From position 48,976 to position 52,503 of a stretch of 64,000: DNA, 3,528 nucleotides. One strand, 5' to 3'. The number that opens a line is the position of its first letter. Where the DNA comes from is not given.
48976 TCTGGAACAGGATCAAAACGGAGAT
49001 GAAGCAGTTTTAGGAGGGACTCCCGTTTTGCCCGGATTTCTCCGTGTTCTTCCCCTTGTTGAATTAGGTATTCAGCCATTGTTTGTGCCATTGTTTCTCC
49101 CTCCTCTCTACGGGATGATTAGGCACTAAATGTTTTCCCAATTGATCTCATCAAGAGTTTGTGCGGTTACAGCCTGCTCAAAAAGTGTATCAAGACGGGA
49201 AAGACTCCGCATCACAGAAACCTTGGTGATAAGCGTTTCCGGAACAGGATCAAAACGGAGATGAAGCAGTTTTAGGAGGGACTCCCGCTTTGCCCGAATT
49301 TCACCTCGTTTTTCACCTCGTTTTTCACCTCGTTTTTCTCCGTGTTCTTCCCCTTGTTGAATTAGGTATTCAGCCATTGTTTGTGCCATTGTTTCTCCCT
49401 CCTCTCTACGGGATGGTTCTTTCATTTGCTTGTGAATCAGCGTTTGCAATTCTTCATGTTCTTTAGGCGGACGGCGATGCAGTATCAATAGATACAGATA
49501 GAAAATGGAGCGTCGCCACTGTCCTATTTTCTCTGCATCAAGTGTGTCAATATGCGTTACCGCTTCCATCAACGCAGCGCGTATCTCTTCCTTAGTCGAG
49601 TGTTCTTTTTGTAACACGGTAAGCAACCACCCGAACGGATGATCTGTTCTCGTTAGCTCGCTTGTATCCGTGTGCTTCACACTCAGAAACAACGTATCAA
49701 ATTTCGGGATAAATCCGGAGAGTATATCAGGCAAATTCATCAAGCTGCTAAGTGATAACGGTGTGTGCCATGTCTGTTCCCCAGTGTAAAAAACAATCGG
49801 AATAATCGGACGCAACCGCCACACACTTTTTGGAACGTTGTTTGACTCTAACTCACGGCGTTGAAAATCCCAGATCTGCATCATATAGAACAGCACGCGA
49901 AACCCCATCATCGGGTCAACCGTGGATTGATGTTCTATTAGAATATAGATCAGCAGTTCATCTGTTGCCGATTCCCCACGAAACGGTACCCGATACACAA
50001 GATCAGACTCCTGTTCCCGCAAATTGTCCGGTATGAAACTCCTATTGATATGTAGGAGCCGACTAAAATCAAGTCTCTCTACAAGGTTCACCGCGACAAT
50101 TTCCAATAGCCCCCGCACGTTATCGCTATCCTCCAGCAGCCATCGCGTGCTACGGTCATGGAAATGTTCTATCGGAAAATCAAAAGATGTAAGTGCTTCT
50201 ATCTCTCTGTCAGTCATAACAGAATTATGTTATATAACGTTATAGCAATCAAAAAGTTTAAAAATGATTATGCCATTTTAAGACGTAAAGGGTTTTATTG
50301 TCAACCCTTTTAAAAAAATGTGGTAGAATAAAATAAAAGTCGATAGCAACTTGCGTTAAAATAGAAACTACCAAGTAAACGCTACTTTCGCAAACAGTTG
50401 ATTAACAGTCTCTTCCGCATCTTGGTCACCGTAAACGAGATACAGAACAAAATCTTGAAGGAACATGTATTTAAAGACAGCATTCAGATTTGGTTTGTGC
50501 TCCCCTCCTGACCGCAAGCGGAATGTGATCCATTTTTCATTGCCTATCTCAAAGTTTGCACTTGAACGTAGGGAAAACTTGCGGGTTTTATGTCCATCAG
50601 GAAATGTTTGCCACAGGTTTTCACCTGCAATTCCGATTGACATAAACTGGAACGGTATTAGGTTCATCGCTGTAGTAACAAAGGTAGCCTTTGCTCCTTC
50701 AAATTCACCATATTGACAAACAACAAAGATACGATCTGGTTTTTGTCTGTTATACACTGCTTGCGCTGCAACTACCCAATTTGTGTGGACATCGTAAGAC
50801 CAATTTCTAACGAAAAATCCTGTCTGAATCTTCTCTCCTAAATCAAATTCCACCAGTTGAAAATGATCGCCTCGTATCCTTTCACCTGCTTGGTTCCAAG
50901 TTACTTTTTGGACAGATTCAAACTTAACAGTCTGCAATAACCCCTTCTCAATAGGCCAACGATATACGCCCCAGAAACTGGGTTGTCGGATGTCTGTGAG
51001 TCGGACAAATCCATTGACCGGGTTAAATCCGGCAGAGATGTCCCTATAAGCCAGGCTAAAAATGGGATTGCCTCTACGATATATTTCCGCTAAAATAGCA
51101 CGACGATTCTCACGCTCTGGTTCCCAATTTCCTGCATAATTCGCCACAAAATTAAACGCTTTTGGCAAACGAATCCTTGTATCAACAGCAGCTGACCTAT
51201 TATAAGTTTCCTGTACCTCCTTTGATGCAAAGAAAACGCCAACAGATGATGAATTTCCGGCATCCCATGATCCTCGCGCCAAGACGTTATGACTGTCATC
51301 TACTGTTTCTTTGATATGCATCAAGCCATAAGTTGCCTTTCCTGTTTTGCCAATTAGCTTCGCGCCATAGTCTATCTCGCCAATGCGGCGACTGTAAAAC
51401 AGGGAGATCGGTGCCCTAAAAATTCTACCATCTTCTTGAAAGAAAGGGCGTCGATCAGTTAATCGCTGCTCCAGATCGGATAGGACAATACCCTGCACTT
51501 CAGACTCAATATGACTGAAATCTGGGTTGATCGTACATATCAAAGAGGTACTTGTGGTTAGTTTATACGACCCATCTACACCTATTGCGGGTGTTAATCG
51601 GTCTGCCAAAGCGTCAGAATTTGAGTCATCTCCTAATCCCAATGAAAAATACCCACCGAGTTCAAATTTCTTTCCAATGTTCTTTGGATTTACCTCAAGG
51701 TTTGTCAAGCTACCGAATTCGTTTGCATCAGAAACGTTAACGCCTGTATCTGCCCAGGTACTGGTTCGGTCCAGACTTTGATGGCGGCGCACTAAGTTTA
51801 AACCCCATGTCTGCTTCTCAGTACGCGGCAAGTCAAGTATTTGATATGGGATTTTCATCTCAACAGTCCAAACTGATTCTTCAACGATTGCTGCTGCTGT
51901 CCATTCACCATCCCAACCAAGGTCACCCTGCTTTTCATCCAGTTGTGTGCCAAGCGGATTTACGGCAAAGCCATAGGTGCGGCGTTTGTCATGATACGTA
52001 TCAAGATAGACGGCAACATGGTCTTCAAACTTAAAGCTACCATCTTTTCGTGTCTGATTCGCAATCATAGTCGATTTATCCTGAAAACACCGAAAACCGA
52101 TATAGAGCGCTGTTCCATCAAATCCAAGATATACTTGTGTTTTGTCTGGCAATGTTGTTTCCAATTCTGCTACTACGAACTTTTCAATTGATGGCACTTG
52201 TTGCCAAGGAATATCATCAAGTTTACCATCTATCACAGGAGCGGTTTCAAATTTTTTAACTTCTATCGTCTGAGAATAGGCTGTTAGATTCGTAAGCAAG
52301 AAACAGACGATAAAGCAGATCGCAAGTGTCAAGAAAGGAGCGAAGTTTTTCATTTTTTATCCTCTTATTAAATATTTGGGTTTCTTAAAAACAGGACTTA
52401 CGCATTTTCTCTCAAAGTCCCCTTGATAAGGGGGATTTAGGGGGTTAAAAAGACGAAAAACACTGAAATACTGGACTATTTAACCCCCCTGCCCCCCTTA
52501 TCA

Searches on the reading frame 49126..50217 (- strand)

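Call 73: search_protein_families(library=pfam, proteins=[window:49126-50217:-], max_evalue=0.001)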
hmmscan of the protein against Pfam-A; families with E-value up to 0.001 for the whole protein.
window:49126-50217:- (363 aa): 1 family
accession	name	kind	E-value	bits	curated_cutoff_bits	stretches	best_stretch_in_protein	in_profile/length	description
PF04754.18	Transposase_31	-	3.7e-29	102.2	21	1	20-224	3-193/203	Putative transposase, YhgA-like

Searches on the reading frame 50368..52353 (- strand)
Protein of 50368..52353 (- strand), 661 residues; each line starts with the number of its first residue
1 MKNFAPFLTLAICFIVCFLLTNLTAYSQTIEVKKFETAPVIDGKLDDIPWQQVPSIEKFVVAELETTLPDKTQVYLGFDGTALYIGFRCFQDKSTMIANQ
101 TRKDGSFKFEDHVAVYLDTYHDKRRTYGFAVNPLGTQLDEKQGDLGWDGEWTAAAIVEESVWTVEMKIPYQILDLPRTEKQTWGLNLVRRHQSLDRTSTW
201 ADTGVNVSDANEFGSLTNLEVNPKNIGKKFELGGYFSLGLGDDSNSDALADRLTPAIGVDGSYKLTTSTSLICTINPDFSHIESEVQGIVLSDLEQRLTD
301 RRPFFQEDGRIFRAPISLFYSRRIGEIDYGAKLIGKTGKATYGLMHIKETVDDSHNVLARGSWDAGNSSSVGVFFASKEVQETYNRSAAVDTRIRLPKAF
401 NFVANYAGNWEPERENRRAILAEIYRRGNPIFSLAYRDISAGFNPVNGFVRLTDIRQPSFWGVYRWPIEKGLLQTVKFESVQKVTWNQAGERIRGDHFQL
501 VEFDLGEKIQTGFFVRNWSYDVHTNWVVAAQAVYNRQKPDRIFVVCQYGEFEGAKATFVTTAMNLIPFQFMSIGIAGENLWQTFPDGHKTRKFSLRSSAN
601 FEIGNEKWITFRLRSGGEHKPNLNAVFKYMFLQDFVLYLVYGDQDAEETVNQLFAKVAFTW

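Call 73: search_protein_families(library=pfam, proteins=[window:50368-52353:-], max_evalue=0.001)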
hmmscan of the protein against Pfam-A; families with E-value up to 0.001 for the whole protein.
window:50368-52353:- (661 aa): 2 families
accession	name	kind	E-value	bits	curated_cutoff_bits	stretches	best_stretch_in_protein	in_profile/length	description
PF19313.5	DUF5916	-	5.6e-10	39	22.6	1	254-327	25-97/572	Domain of unknown function (DUF5916)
PF06452.16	CBM9_1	-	1.3e-08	35.4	23.4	1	41-217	1-181/185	Carbohydrate family 9 binding domain-like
